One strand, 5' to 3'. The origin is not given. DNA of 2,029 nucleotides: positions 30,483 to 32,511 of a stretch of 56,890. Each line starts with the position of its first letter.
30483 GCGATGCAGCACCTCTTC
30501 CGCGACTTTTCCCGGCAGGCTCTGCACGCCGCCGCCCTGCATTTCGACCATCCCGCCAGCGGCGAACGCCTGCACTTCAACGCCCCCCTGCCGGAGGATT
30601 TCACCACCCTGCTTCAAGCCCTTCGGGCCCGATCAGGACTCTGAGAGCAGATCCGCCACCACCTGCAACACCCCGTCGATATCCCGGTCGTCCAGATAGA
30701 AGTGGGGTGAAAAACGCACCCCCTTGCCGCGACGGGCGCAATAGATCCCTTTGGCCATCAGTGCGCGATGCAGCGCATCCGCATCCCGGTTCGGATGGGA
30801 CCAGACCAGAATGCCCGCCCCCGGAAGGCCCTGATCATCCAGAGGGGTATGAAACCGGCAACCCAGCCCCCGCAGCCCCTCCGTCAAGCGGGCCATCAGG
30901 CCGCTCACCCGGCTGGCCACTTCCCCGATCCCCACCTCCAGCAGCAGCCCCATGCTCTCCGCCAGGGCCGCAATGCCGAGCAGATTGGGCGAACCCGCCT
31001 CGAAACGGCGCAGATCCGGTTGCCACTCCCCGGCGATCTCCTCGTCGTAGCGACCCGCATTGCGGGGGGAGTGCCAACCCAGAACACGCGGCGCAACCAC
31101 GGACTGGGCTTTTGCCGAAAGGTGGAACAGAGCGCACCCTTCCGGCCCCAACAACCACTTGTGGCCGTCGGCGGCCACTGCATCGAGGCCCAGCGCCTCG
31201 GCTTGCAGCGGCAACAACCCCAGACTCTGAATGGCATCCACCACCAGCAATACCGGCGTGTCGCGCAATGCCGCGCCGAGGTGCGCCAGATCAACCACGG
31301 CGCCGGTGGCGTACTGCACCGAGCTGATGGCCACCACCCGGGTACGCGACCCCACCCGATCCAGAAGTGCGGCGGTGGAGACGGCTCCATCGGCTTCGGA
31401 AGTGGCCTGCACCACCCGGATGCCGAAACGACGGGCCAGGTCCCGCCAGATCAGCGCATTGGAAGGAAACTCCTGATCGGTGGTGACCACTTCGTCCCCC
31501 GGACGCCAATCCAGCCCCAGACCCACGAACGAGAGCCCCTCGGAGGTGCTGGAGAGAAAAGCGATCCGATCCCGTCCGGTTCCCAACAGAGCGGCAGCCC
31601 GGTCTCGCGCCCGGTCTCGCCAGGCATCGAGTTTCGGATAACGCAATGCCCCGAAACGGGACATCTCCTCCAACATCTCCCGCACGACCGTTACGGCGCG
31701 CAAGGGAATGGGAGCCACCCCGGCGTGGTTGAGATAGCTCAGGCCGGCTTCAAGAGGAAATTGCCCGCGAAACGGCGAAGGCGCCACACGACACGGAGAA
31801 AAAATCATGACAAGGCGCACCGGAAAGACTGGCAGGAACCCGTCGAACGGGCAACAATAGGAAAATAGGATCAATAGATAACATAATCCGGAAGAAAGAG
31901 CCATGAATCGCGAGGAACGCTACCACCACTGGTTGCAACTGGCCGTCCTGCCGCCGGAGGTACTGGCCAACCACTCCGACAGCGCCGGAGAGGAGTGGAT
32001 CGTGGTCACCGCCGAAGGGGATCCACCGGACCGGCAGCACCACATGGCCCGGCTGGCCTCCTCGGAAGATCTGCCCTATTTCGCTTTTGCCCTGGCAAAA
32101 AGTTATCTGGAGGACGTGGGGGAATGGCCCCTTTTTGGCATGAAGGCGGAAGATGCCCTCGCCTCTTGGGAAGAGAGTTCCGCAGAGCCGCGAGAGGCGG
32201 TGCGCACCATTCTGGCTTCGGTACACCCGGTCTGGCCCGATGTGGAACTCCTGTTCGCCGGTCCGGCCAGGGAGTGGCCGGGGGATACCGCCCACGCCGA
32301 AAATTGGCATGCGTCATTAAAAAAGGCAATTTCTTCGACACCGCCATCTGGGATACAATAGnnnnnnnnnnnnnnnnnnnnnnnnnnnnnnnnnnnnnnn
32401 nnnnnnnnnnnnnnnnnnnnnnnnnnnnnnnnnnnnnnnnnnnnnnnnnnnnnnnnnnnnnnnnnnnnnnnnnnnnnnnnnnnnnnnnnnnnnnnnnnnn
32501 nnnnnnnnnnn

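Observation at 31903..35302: Orphan two-gene module: acidic 152-aa protein coupled to a 978-aa atypical Hsp70-fold ATPase with unknown N- and C-terminal domains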

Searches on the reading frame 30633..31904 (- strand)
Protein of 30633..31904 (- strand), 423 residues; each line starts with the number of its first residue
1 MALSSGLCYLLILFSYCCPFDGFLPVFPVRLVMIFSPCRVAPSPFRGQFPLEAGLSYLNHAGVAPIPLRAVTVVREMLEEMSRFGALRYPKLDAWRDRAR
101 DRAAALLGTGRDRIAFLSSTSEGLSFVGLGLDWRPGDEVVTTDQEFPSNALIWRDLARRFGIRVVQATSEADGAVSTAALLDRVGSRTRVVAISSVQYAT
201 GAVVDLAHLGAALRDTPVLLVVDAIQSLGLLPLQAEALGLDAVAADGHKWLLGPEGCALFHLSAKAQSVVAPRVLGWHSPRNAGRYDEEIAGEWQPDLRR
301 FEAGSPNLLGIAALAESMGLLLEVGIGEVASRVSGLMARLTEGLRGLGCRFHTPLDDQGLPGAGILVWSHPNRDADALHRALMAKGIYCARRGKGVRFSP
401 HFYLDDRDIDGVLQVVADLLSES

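Call 3: search_protein_families(library=pfam, proteins=[window:30633-31904:-], max_evalue=0.1)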
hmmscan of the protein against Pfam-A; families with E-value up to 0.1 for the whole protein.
window:30633-31904:- (423 aa): 4 families
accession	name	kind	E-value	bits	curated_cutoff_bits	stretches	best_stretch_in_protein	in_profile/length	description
PF00266.25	Aminotran_5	-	6.1e-39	134.5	21.5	1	57-387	2-333/371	Aminotransferase class-V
PF00155.27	Aminotran_1_2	-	3.1e-06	27.1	19.7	1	97-225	45-187/361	Aminotransferase class I and II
PF01053.26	Cys_Met_Meta_PP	-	2.4e-05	23.5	27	1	134-253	89-202/381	Cys/Met metabolism PLP-dependent enzyme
PF01041.23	DegT_DnrJ_EryC1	-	0.0022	17.8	19.8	1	117-229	45-151/360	DegT/DnrJ/EryC1/StrS aminotransferase family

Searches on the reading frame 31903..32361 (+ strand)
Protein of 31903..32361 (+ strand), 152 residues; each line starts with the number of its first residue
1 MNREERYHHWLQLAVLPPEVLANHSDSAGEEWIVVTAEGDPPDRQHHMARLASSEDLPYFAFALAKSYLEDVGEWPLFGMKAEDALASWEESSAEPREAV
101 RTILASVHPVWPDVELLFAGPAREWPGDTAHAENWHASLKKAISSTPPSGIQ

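Call 3: search_protein_families(library=pfam, proteins=[window:31903-32361:+], max_evalue=0.1)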
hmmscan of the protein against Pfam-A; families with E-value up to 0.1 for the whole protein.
window:31903-32361:+ (152 aa): 1 family
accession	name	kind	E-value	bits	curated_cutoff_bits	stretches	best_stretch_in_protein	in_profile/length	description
PF21074.2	GDH_C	-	0.033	13.8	26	1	43-107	259-319/339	Glutamate dehydrogenase, C-terminal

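Call 4: search_protein_families(library=ncbifam, proteins=[window:31903-32361:+], max_evalue=0.1)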
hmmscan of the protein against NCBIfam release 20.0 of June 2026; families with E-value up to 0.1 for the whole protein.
window:31903-32361:+ (152 aa): 0 families

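Call 5: search_protein_families(library=padloc, proteins=[window:31903-32361:+], max_evalue=0.1)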
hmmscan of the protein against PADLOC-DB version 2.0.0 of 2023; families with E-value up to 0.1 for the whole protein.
window:31903-32361:+ (152 aa): 0 families

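Call 23: find_homologous_proteins(query=window:31903-32361:+, max_evalue=0.01)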
Query window:31903-32361:+ (152 aa): 23 proteins with E <= 0.01 among 95 candidates.
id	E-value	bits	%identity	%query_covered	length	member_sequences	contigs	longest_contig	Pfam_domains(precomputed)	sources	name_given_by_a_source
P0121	4.6e-97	340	100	100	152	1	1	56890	-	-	-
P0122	2.7e-32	130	55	80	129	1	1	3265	-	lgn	-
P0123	3.5e-30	123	54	77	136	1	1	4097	-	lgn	-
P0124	5.8e-30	122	56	77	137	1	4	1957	-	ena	-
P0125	1.5e-29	121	53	77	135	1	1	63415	-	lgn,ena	-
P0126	3.2e-29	120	53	77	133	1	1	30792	-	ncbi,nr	ncbi:MAG: hypothetical protein HQL51_04330 [Magnetococcales bacterium]|nr:hypothetical protein [Magn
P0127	5.3e-29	119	51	78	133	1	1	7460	-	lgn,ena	-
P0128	7.4e-29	119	55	77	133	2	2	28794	-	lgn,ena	-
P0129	1.8e-28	118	52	79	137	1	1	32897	-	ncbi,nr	ncbi:MAG: hypothetical protein HQL88_02455 [Magnetococcales bacterium]|nr:hypothetical protein [Magn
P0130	2.0e-28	117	55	77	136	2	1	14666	-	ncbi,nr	ncbi:MAG: hypothetical protein HQL87_09370 [Magnetococcales bacterium]|nr:hypothetical protein [Magn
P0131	8.7e-28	115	53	77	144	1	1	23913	-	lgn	-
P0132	1.0e-27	115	54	79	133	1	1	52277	-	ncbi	ncbi:MAG: hypothetical protein H7838_00975 [Magnetococcus sp. DMHC-8]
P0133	2.1e-27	114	52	76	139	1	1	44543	-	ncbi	ncbi:MAG: hypothetical protein H7834_05340 [Magnetococcus sp. YQC-9]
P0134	3.4e-27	113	50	79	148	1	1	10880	-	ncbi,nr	ncbi:MAG: hypothetical protein HQL93_09515 [Magnetococcales bacterium]|nr:hypothetical protein [Magn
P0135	2.3e-26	111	52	81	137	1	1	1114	-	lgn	-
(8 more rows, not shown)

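Call 50: search_solved_structures(query=A3, max_evalue=10, show_alignments=2)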
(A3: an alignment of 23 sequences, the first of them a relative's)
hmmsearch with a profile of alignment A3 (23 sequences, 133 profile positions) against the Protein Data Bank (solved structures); distinct sequences matched with E-value up to 10: 0.

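Call 53: search_protein_families(library=pfam, alignment_id=A3, max_evalue=1)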
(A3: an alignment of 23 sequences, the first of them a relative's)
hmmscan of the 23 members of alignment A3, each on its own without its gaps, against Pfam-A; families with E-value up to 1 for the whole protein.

A. member 1, P0121 (152 aa): 1 family
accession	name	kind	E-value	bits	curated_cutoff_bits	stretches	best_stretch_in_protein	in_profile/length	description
PF21074.2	GDH_C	-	0.033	13.8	26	1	43-107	259-319/339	Glutamate dehydrogenase, C-terminal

B. families by the number of members that match (of 23 scanned): 7 families
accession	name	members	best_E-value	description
PF21074.2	GDH_C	1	0.033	Glutamate dehydrogenase, C-terminal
PF08464.15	Gemini_AC4_5_2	1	0.033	Geminivirus AC4/5 conserved region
PF24296.1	SrfA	1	0.066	SrfA protein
PF02998.19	Lentiviral_Tat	1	0.1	Lentiviral Tat protein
PF10092.14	DUF2330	1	0.1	Uncharacterized protein conserved in bacteria (DUF2330)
PF12975.13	DUF3859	1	0.19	Domain of unknown function (DUF3859)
PF21685.2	Fungal_virus_P2_N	1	0.19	Fungal virus Capsid protein, N-terminal domain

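Call 63: search_protein_representatives(alignment_id=A3)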
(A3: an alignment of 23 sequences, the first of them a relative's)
Query: 23 sequences, 133 profile positions. Proteins with E-value up to 0.001 (for the whole library): 5; up to 1e-10: 4; up to 1e-30: 4. The best 5 are listed.
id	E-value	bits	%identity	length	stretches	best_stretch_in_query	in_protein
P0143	1.0e-52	193.9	-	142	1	5-132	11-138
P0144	1.3e-49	183.7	-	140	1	5-132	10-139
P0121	3.3e-48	179.2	-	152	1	11-131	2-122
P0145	1.5e-39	151.2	-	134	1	6-130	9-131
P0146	3.6e-05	40.0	-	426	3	56-98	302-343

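Call 93: find_encoding_contigs(protein=P0130, flank=7000, max_places=1)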
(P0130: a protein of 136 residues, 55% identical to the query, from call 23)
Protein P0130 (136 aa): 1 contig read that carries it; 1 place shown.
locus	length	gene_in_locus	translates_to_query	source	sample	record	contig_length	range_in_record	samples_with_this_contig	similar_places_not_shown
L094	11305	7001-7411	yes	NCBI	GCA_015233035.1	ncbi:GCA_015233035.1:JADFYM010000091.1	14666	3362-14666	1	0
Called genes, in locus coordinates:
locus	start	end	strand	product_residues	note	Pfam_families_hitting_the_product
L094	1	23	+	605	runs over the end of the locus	PF00009:GTP_EFTU, PF22042:EF-G_D2 (faint), PF03144:GTP_EFTU_D2, PF00679:EFG_C, PF21018:BipA_C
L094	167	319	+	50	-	-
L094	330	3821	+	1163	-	-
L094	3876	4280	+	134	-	PF00072:Response_reg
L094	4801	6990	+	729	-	PF00989:PAS (weak), PF08448:PAS_4 (weak), PF13426:PAS_9 (weak), PF00512:HisKA, PF02518:HATPase_c, PF00072:Response_reg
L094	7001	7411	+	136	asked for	-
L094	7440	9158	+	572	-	PF00989:PAS (faint), PF13188:PAS_8 (faint), PF00990:GGDEF, PF00563:EAL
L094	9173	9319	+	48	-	-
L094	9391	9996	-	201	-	PF14235:DUF4337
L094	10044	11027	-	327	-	PF00291:PALP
